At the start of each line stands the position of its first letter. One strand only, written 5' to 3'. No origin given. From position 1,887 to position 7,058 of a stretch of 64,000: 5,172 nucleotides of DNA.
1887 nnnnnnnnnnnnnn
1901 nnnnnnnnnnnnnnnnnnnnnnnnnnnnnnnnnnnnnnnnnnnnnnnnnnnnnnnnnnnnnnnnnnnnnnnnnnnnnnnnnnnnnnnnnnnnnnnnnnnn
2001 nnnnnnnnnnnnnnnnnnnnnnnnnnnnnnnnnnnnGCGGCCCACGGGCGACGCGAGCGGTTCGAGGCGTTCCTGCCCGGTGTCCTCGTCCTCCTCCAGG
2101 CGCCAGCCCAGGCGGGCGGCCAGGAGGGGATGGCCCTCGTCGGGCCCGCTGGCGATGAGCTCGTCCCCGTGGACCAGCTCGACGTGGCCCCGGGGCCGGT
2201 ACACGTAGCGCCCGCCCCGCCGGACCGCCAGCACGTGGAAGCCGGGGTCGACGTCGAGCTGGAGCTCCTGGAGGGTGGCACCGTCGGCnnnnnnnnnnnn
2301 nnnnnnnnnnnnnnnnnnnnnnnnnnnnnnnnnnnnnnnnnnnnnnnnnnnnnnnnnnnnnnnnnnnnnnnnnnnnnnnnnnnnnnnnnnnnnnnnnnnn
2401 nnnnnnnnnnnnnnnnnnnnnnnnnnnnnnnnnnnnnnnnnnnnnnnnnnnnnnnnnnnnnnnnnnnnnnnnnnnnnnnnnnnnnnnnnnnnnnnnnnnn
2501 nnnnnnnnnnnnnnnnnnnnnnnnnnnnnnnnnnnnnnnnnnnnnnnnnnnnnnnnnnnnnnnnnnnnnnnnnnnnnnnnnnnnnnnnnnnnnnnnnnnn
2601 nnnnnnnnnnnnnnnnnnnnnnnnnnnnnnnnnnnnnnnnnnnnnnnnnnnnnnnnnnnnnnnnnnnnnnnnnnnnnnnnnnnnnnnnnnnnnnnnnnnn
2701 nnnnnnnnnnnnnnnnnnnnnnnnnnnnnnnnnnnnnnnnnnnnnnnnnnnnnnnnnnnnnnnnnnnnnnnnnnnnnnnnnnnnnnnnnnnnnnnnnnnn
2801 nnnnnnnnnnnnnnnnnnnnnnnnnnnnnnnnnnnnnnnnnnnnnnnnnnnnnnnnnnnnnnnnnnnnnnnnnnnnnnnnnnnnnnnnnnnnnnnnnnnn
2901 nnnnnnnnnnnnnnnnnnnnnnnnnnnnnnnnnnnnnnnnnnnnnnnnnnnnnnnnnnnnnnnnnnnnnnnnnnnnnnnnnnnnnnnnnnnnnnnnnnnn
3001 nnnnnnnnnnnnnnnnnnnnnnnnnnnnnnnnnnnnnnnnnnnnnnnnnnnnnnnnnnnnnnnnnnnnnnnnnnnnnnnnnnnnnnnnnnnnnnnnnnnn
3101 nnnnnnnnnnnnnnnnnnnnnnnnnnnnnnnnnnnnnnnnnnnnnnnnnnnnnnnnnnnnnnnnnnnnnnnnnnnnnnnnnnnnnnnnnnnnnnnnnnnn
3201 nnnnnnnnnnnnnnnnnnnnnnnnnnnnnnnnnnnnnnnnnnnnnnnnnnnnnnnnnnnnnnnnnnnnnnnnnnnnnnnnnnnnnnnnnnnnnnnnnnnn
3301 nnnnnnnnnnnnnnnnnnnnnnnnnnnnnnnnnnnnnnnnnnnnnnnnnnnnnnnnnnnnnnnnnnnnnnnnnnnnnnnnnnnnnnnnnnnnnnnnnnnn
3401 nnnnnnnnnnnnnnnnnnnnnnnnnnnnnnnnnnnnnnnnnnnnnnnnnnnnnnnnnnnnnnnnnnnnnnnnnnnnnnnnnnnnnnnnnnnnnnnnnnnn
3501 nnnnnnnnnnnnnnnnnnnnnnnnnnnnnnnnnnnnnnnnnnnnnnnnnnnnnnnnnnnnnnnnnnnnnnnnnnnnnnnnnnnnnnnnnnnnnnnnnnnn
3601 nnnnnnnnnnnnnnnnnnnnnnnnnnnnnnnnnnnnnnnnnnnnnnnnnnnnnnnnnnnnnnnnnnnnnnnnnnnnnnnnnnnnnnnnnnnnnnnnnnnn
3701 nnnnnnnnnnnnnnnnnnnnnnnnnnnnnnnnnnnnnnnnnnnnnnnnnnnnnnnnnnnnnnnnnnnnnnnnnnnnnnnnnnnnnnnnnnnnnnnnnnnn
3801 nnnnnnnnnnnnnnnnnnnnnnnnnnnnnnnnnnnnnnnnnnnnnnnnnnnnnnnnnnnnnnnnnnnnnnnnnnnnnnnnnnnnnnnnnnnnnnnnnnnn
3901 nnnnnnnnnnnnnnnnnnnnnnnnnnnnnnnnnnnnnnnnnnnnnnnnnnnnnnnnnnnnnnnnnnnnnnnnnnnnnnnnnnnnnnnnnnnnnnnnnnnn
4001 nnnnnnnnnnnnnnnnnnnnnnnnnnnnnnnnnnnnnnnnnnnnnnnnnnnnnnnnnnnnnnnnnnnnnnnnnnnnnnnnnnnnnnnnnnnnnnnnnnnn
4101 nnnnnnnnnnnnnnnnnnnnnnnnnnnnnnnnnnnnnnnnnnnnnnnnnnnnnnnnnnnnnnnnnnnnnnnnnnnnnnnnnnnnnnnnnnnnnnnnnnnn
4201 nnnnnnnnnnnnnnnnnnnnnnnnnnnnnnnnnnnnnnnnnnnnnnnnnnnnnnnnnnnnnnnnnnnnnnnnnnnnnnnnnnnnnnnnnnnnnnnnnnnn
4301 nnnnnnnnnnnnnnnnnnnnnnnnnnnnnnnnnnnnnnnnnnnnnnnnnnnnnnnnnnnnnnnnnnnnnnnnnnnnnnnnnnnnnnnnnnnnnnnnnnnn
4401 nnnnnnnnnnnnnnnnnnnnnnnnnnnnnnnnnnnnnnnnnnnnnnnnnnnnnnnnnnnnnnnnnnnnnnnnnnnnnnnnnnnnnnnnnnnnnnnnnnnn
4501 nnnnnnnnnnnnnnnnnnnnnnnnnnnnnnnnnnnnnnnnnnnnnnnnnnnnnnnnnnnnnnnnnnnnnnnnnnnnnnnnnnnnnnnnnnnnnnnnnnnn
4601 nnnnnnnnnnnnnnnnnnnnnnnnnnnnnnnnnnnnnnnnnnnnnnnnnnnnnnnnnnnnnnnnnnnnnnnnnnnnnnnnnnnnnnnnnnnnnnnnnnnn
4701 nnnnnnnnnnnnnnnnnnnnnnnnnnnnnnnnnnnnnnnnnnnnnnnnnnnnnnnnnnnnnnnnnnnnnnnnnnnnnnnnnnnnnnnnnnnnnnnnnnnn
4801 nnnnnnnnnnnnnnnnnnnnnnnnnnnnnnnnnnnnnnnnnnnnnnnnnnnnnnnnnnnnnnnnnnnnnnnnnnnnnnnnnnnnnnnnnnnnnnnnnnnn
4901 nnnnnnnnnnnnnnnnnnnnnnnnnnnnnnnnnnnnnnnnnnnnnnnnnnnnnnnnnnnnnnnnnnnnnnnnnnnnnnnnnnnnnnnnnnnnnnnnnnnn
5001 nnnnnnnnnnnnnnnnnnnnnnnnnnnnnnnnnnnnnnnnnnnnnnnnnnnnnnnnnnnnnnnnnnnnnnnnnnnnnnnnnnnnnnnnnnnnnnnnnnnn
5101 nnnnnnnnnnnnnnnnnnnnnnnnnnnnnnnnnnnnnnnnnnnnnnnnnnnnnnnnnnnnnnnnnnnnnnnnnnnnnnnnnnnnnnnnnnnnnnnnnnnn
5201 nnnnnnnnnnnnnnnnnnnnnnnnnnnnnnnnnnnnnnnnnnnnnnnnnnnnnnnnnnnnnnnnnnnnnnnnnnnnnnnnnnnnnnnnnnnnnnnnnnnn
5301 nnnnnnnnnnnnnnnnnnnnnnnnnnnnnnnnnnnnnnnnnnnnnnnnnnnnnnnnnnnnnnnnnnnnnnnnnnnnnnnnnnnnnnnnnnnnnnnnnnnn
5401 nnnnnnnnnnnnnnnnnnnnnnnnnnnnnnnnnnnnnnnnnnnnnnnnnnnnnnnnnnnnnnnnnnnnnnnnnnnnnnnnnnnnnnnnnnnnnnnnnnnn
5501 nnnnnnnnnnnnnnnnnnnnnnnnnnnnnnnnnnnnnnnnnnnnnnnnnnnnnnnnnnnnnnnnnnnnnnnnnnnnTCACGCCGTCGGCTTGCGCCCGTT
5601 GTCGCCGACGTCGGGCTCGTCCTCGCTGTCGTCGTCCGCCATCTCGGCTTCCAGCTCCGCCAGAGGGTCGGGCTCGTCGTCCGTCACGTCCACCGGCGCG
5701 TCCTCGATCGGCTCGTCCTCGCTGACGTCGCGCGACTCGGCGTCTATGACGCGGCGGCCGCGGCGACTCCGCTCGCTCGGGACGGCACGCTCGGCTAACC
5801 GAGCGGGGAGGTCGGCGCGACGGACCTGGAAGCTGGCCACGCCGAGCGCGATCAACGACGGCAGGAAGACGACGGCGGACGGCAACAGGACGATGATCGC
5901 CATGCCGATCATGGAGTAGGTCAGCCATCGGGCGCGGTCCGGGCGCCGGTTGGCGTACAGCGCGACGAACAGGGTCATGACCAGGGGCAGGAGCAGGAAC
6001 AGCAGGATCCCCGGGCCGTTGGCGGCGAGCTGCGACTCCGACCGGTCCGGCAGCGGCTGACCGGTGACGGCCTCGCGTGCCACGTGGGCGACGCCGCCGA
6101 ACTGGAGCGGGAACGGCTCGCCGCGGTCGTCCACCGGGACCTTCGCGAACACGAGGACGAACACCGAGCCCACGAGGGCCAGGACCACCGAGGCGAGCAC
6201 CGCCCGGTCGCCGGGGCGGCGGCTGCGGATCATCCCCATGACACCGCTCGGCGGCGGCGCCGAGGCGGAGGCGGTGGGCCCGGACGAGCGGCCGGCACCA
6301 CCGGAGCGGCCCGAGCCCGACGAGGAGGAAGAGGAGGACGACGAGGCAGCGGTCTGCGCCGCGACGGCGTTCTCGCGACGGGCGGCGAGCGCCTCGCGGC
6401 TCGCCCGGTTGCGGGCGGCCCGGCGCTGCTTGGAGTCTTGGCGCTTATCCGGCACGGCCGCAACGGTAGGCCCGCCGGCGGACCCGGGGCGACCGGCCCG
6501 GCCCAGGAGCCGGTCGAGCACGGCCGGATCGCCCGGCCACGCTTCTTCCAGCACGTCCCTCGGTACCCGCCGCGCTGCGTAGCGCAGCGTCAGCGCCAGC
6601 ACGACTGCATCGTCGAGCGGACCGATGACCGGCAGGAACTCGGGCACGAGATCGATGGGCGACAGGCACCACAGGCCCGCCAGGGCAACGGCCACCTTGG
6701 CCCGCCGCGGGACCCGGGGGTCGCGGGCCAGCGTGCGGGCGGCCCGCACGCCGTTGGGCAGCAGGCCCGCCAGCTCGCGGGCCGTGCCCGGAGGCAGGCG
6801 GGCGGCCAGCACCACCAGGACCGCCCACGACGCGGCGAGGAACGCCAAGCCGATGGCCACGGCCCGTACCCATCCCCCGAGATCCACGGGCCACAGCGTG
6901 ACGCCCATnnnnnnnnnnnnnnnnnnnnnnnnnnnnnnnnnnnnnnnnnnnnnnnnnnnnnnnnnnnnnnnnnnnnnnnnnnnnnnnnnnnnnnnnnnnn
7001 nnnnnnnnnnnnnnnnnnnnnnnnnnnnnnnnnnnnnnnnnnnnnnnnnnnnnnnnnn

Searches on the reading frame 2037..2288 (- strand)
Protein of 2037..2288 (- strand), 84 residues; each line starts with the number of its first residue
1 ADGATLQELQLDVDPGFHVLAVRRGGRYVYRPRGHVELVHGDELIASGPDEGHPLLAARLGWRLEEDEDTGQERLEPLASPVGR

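Call 36: search_protein_families(library=pfam, proteins=[window:2037-2288:-], max_evalue=0.01)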
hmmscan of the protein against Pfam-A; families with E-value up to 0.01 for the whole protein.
seq(84 aa): 1 family
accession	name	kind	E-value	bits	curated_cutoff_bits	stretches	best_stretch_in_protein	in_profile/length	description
PF02080.26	TrkA_C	-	5.7e-08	33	27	1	2-52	13-62/71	TrkA-C domain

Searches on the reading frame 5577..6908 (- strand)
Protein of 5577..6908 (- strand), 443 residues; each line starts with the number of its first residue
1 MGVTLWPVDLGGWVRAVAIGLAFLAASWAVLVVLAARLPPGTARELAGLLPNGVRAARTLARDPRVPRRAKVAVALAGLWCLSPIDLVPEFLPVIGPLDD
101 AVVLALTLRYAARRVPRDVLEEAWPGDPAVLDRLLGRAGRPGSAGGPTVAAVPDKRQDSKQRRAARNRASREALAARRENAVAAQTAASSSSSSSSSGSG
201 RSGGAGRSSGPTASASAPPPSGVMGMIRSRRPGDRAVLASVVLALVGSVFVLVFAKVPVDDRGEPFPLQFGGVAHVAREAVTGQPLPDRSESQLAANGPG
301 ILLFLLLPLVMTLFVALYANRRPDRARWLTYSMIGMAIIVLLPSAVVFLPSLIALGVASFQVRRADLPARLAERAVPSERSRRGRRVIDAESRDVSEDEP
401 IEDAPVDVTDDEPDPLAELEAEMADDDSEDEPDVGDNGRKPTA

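Call 29: search_protein_families(library=pfam, proteins=[window:5577-6908:-], max_evalue=0.01)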
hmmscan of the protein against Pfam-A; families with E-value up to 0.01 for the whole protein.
window:5577-6908:- (443 aa): 2 families
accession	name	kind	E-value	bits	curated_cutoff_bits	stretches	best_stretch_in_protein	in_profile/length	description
PF06803.17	DUF1232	-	1.6e-11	44.2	23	1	70-106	1-37/37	Protein of unknown function (DUF1232)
PF19554.4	DUF6077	-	0.0052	16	27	1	301-362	262-325/354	Family of unknown function (DUF6077)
